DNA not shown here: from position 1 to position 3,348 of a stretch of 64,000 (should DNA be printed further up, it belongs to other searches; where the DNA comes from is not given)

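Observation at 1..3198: Coding frame of at least 1066 codons missing from the ORF track: P-loop-less GTPase-like domain fused to TPR-like repeats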

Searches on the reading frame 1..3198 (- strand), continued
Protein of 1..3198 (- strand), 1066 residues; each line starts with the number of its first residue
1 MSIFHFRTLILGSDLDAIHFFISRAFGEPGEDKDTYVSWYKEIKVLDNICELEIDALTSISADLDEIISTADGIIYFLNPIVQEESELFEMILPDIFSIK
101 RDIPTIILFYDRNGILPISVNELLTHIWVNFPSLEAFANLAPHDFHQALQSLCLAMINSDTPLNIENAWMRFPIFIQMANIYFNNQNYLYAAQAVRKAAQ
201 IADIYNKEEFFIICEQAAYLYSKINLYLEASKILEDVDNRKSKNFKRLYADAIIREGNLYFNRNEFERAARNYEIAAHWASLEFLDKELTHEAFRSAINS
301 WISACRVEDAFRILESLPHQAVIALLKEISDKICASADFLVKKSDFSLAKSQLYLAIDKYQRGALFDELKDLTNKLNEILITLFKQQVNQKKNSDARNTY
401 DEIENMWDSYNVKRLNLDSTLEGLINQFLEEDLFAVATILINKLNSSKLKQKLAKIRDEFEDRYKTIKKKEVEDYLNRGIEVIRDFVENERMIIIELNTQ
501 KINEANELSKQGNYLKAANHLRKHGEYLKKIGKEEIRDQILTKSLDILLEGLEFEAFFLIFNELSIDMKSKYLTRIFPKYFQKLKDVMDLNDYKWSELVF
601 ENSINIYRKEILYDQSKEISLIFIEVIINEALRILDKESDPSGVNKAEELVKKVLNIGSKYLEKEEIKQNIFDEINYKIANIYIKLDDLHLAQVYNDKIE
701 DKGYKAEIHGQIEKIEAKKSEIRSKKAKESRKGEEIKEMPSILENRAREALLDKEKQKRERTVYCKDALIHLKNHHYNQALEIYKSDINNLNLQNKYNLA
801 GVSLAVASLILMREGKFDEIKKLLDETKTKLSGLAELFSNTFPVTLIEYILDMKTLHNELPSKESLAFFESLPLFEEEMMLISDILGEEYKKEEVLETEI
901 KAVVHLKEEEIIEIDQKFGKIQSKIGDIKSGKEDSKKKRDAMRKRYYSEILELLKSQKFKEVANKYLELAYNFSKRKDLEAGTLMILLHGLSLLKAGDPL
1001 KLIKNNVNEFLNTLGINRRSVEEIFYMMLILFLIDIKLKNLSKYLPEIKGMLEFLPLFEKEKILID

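Call 36: find_related_loci(query=A3, collection=genome_contigs, flank=8000)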
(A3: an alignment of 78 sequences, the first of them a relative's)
Query A3 (1068 aa) in genome_contigs; peptide patterns used: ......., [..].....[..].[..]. (x = any residue, [..] = any of these).
211 stretches matched a pattern; 108 encode a relative of the query (tblastn E <= 1e-3); the best 80 are kept; 80 distinct loci.
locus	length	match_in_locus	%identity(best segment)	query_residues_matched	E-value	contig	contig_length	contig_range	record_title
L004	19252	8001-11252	66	1-1067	0e+0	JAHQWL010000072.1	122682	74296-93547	MAG: Promethearchaeia archaeon isolate ABR06 NODE_45_length_122682_cov_13, whole genome shotgun sequence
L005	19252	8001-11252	67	1-1067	0e+0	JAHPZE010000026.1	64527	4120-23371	MAG: Promethearchaeota archaeon isolate LW40_87 NODE_766_length_64527_cov_70.461146, whole genome shotgun sequence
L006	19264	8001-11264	66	1-1065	0e+0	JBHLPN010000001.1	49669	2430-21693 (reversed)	MAG: Promethearchaeota archaeon isolate H2M.194 H2M.194@350, whole genome shotgun sequence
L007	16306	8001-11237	66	4-1067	0e+0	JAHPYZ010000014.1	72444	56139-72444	MAG: Promethearchaeota archaeon isolate LW30_13 NODE_80_length_72444_cov_6.381550, whole genome shotgun sequence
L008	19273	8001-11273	66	1-1067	0e+0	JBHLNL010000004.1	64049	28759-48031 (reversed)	MAG: Promethearchaeota archaeon isolate DZ2S.275 DZ2S.275@1077, whole genome shotgun sequence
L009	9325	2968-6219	66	1-1067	0e+0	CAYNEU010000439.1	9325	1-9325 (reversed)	MAG TPA_asm: uncultured archaeon isolate SRP185410_co1_442 genome assembly, contig: k141_2087737, whole genome shotgun s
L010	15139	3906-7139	66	1-1058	0e+0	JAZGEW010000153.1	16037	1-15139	MAG: Promethearchaeia archaeon isolate SCS4bin.30 SCS4bin.30_153, whole genome shotgun sequence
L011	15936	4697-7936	64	1-1066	0e+0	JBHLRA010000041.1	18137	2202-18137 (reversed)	MAG: Candidatus Thorarchaeota archaeon isolate QM1B.7 QM1B.7@10283, whole genome shotgun sequence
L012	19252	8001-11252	64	1-1067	0e+0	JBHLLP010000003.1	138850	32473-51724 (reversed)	MAG: Candidatus Hermodarchaeota archaeon isolate DZ1M.92 DZ1M.92@227, whole genome shotgun sequence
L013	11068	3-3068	66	64-1067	0e+0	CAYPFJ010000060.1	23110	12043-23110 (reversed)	MAG TPA_asm: uncultured archaeon isolate SRP185410_co2_266 genome assembly, contig: NODE_2508_length_23110_cov_8.403730,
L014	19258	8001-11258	61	1-1066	0e+0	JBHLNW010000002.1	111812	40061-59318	MAG: Promethearchaeota archaeon isolate DZ2S.393 DZ2S.393@345, whole genome shotgun sequence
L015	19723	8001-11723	67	1-1066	0e+0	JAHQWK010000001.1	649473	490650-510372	MAG: Promethearchaeia archaeon isolate ABR05 NODE_1_length_649473_cov_10, whole genome shotgun sequence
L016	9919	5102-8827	61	1-1067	0e+0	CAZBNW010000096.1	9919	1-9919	MAG TPA_asm: uncultured archaeon isolate SRP239594_co1_47 genome assembly, contig: NODE_3771_length_9919_cov_157.878143,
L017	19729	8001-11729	65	1-1066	0e+0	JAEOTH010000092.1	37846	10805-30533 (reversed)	MAG: Promethearchaeota archaeon isolate YT1_053 k127_16369399, whole genome shotgun sequence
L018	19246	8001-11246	59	1-1067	0e+0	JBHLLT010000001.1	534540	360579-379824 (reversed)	MAG: Promethearchaeota archaeon isolate DZ1S.179 DZ1S.179@2, whole genome shotgun sequence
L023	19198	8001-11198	58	3-1066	0e+0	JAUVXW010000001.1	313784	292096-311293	MAG: Promethearchaeota archaeon isolate CSMAG_1226 CSMAG_1226_k141_1219866_length_313784_cov_19.9697, whole genome shotg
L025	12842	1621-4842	58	2-1066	0e+0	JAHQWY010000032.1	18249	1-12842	MAG: Promethearchaeia archaeon isolate WORC5 WOR136_contig-100_172, whole genome shotgun sequence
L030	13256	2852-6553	61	1-1061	0e+0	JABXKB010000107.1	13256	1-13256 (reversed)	MAG: Promethearchaeota archaeon isolate Hel_238_bin13 contig-145_9703, whole genome shotgun sequence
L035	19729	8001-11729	54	1-1068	0e+0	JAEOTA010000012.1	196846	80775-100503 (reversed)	MAG: Promethearchaeota archaeon isolate YT1_007 k127_6687912, whole genome shotgun sequence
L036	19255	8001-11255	65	1-1065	0e+0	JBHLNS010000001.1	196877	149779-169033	MAG: Promethearchaeota archaeon isolate DZ2S.372 DZ2S.372@105, whole genome shotgun sequence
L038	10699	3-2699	64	187-1066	0e+0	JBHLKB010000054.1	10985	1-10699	MAG: Candidatus Hodarchaeota archaeon isolate DZ1B.234 DZ1B.234@20769, whole genome shotgun sequence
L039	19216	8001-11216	58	6-1066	0e+0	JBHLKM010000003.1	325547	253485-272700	MAG: Candidatus Hodarchaeota archaeon isolate DZ1B.338 DZ1B.338@27, whole genome shotgun sequence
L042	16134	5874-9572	54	1-1061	0e+0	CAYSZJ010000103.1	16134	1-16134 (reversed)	MAG TPA_asm: uncultured archaeon isolate SRP239594_co1_24 genome assembly, contig: NODE_1578_length_16134_cov_40.387151,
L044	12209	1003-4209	46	4-1066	0e+0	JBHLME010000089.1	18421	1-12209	MAG: Promethearchaeota archaeon isolate DZ2M.219 DZ2M.219@9136, whole genome shotgun sequence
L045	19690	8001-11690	47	6-1061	0e+0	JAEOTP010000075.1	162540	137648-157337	MAG: Promethearchaeota archaeon isolate YT2_053 k127_42923383, whole genome shotgun sequence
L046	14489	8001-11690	47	6-1061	0e+0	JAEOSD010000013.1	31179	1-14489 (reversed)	MAG: Promethearchaeota archaeon isolate Yap2000.bin6.138 contig-145_981, whole genome shotgun sequence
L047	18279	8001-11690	48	6-1061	0e+0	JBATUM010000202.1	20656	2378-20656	MAG: Promethearchaeia archaeon isolate MFD12951_ilm_asm_bin5 k127_21967, whole genome shotgun sequence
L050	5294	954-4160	45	4-1065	0e+0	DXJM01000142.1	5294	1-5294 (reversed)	MAG TPA_asm: Promethearchaeota archaeon isolate EB_bin_12 k141_95450, whole genome shotgun sequence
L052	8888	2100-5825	45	4-1066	0e+0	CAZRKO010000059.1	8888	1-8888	MAG TPA_asm: uncultured archaeon isolate binchicken_co122_36 genome assembly, contig: NODE_6829_length_8888_cov_6.328541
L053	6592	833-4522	46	6-1061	0e+0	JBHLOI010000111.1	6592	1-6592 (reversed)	MAG: Promethearchaeota archaeon isolate DZ3M.320 DZ3M.320@46748, whole genome shotgun sequence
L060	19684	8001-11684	46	4-1061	0e+0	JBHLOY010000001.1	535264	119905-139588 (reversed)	MAG: Promethearchaeota archaeon isolate DZ3S.305 DZ3S.305@2, whole genome shotgun sequence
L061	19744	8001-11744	45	4-1068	0e+0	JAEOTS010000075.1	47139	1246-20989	MAG: Promethearchaeota archaeon isolate YT5_023 k127_18372629, whole genome shotgun sequence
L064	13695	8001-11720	43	6-1066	0e+0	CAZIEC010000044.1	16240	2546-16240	MAG TPA_asm: uncultured archaeon isolate binchicken_co19_559 genome assembly, contig: NODE_5807_length_16240_cov_28.3247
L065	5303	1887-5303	48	4-1065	0e+0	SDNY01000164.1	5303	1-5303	MAG: Promethearchaeota archaeon isolate AMARA_1S AMARA-sed17-60633, whole genome shotgun sequence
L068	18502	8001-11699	46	4-1061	0e+0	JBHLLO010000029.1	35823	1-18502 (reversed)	MAG: Candidatus Hermodarchaeota archaeon isolate DZ1M.51 DZ1M.51@3569, whole genome shotgun sequence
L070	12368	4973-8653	43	4-1061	0e+0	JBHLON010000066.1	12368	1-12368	MAG: Promethearchaeota archaeon isolate DZ3M.354 DZ3M.354@17338, whole genome shotgun sequence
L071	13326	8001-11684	42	6-1066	0e+0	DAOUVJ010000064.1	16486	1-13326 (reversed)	MAG TPA_asm: Promethearchaeota archaeon isolate CSMAG_846 CSMAG_846_k141_1157332_length_16486_cov_12.2856, whole genome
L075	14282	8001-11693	46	4-1061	0e+0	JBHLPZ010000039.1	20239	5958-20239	MAG: Candidatus Odinarchaeota archaeon isolate H3B.4 H3B.4@5117, whole genome shotgun sequence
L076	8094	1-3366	48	113-1061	0e+0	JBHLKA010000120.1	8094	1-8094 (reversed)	MAG: Candidatus Hodarchaeota archaeon isolate DZ1B.205 DZ1B.205@34654, whole genome shotgun sequence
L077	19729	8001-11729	42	6-1066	0e+0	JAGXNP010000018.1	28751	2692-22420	MAG: Promethearchaeota archaeon isolate bin41 NODE_18_length_28751_cov_54.543907, whole genome shotgun sequence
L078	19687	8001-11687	50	4-1061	0e+0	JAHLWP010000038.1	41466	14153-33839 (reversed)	MAG: Promethearchaeota archaeon isolate 9R3_44 NODE_84_length_41466_cov_247.530221, whole genome shotgun sequence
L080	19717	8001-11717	46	4-1066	0e+0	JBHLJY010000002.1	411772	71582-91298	MAG: Candidatus Hodarchaeota archaeon isolate DZ1B.199 DZ1B.199@13, whole genome shotgun sequence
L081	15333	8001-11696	41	6-1066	0e+0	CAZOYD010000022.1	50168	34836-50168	MAG TPA_asm: uncultured archaeon isolate binchicken_co163_167 genome assembly, contig: NODE_837_length_50168_cov_23.2292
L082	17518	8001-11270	57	4-1066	0e+0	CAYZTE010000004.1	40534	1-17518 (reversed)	MAG TPA_asm: uncultured archaeon isolate SRP239594_co1_176 genome assembly, contig: NODE_182_length_40534_cov_63.200746,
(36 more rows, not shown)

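Call 43: predict_structure(alignment_id=A3)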
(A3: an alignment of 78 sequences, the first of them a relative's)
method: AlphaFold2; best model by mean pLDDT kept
length: 1068 residues; sequences in the alignment: 78
mean_pLDDT: 82.6   pTM: 0.37
mean pLDDT of the five models: 82.6, 82.1, 79.7, 79.4, 77.8
residues with pLDDT >= 90: 317; 70-90: 603; 50-70: 115; < 50: 33
segments of 3 or more residues with pLDDT < 50: 160-162, 165-167, 723-727, 889-907
pLDDT, mean of each block of 10 residues (from residue 1): 85 83 84 82 82 82 75 86 78 77 80 62 65 70 80 73 49 65 68 75 70 78 69 58 75 88 91 86 78 91 92 86 90 92 90 93 90 94 94 92 91 90 93 89 90 90 85 83 86 91 94 94 93 90 95 93 91 94 87 89 92 90 90 88 88 86 70 88 87 88 87 75 51 63 77 79 80 85 87 84 87 82 84 76 84 65 72 84 69 33 43 83 85 87 90 92 95 90 94 90 91 86 92 88 84 89 81
secondary structure, 60 per line:
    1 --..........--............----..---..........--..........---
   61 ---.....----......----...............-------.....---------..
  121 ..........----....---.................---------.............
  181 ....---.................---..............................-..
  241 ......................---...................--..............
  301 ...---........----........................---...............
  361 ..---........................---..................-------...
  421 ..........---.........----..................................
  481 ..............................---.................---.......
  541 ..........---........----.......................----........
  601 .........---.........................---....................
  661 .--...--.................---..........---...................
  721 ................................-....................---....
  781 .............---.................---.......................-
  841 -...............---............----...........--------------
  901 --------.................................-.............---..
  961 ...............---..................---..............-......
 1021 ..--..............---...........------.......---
elements in order (helices of 4 or more, strands of 3 or more residues): E3-12 H15-26 E36-45 E48-57 H64-68 E73-78 H83-97 E105-109 H119-130 E135-138 H142-158 H168-184 H188-204 H208-237 H239-262 H266-284 H287-303 H307-314 H319-342 H346-362 H366-389 H393-410 H418-430 H434-442 H447-510 H514-530 H534-550 H554-561 H566-588 H593-609 H613-637 H641-661 H669-685 H689-698 H702-752 H754-773 H777-793 H797-813 H817-839 H842-856 H860-871 H876-886 H909-941 H943-955 H959-975 H979-996 H1000-1013 H1015-1022 H1025-1038 H1042-1052 H1059-1065

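Call 47: fold_search(model_id=the predicted structure, library=pdb)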
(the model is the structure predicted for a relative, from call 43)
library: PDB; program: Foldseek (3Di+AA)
matches with E <= 10: 1725; with E <= 0.001: 234
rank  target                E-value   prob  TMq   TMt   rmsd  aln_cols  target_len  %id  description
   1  4buj_B                5.1e-07  1.00  0.10  0.08  46.5      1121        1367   10  Crystal structure of the S. cerevisiae Ski2-3-8 complex (released 2013-08-28)
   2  9g8r_B                1.1e-06  1.00  0.08  0.08  46.2      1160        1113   10  human SKI7-SKI238 complex in the open state (released 2024-10-16)
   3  4buj_F                1.7e-06  1.00  0.08  0.07  49.6      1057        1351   11  Crystal structure of the S. cerevisiae Ski2-3-8 complex (released 2013-08-28)
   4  9hvq_Q                2.1e-06  1.00  0.10  0.12  47.8      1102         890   13  Structure of the transcribing Pol II-DSIF-PAF-SPT6-RECQL5 complex (released 2025-07-16)
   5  7qdz_B                5.0e-06  1.00  0.09  0.08  45.7      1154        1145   10  80S-bound human SKI complex in the closed state (released 2022-02-09)
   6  7rdr_A                6.0e-06  1.00  0.08  0.16  41.0       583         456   12  Circular tandem repeat protein with novel repeat topology and enhanced subunit contact surfaces (released 2021-09-01)
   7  7dkh_I                1.0e-05  1.00  0.09  0.10  43.8       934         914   10  Crystal structure of the Ctr9/Paf1/Cdc73/Rtf1 quaternary complex (released 2021-11-24)
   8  8bbg_D                1.1e-05  0.99  0.10  0.08  48.8      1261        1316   11  Structure of the IFT-A complex; anterograde IFT-A train model (released 2022-12-21)
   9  8bbg_A                1.3e-05  1.00  0.10  0.09  31.6       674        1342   11  Structure of the IFT-A complex; anterograde IFT-A train model (released 2022-12-21)
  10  7xn7_q                1.5e-05  0.99  0.10  0.11  47.6      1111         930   13  RNA polymerase II elongation complex containing Spt4/5, Elf1, Spt6, Spn1 and Paf1C (released 2022-09-07)
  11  8hmd_C                2.1e-05  0.99  0.08  0.07  46.1      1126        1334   11  base module state 2 of Tetrahymena IFT-A (released 2023-06-14)
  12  8qcb_B                4.7e-05  0.99  0.07  0.11  51.0       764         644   12  CryoEM structure of a S. Cerevisiae Ski2387 complex in the open state (released 2023-11-08)
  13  8j8q_C                4.7e-05  0.99  0.09  0.10  47.2      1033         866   11  Structure of the four-component Paf1 complex from Saccharomyces eubayanus (released 2023-05-24)
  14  8r0a_N                4.9e-05  1.00  0.09  0.12  53.1       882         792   11  Cryo-EM structure of the cross-exon pre-B+5'ss complex (released 2024-05-22)
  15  8qxd_N                6.1e-05  1.00  0.10  0.12  55.3       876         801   12  Cryo-EM structure of the cross-exon pre-B complex (released 2024-05-22)
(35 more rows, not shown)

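Call 51: search_protein_families(library=padloc, proteins=[P0001], max_evalue=0.01)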
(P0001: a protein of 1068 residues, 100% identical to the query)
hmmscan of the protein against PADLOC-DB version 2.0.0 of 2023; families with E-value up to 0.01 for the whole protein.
P0001 (1068 aa): 0 families

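Call 54: search_solved_structures(query=A3, max_evalue=1)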
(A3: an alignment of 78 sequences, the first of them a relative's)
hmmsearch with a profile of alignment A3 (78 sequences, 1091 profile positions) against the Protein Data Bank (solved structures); distinct sequences matched with E-value up to 1: 2.
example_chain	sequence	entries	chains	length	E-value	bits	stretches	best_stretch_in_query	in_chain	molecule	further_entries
8rd8_To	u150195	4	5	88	0.022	15.8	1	743-796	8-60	Small ribosomal subunit protein bS20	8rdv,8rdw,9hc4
6v39_t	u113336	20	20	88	0.25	12.3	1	743-794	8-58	30S ribosomal protein S20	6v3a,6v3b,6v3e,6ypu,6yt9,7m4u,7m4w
